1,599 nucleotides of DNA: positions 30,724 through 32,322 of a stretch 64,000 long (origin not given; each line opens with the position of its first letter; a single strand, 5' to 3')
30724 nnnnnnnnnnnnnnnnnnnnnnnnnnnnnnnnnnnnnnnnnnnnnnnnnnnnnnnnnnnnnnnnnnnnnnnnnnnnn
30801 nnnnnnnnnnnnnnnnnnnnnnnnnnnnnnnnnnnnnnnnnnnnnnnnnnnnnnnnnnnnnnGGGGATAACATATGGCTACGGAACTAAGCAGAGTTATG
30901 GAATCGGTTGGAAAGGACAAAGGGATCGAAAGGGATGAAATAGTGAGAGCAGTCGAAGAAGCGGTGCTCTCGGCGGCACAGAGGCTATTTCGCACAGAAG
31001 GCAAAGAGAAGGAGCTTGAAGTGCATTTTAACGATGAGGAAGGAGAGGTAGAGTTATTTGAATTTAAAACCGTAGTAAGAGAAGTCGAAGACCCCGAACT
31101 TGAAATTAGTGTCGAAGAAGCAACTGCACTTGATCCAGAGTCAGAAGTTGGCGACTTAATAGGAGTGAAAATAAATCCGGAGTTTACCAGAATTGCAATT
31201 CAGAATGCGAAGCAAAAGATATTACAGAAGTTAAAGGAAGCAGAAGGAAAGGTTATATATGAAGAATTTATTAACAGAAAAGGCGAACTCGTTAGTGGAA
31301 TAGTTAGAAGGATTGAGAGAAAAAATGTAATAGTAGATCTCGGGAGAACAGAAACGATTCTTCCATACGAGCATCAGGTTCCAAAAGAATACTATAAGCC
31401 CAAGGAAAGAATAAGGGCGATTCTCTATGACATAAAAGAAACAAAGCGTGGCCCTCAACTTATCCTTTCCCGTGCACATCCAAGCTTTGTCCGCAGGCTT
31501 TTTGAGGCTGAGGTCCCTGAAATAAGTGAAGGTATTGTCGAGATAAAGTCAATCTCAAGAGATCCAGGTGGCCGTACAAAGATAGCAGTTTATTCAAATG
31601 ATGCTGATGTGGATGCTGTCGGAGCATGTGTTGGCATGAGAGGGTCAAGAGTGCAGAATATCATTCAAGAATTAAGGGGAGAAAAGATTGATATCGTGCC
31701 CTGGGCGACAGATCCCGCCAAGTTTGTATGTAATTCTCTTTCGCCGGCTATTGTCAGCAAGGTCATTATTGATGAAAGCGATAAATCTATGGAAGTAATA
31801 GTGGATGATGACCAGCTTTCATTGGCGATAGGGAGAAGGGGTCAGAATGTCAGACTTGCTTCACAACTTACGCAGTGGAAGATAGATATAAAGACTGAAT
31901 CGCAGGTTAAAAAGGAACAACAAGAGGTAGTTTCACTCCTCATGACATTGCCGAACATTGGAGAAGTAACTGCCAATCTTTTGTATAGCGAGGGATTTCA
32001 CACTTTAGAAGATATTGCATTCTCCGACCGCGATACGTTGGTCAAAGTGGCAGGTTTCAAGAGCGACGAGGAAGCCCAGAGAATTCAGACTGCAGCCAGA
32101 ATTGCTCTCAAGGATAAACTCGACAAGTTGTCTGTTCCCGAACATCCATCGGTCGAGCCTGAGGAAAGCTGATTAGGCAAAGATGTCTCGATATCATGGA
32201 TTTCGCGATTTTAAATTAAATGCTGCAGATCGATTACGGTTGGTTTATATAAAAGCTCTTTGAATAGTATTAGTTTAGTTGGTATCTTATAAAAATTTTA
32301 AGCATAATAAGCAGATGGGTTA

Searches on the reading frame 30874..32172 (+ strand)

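Call 10: search_protein_families(library=pfam, proteins=[window:30874-32172:+], max_evalue=0.001)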
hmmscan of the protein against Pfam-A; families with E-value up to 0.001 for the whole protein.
window:30874-32172:+ (432 aa): 6 families
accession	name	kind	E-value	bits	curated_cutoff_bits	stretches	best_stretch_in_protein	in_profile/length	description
PF08529.16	NusA_N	-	5.2e-32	111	23.8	1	4-124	1-117/119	NusA N-terminal domain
PF13184.12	KH_5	-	1.3e-29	102.6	27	1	231-299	1-69/69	NusA-like KH domain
PF14520.12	HHH_5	-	1.7e-10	41.7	27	1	354-409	2-56/57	Helix-hairpin-helix domain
PF07650.23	KH_2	-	2.8e-06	27.5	22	1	290-352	11-73/78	KH domain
PF00013.35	KH_1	-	2.2e-05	24.6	21.5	0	306-352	2-47/66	KH domain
PF00575.29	S1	-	0.00012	22.8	22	0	135-196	3-71/74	S1 RNA binding domain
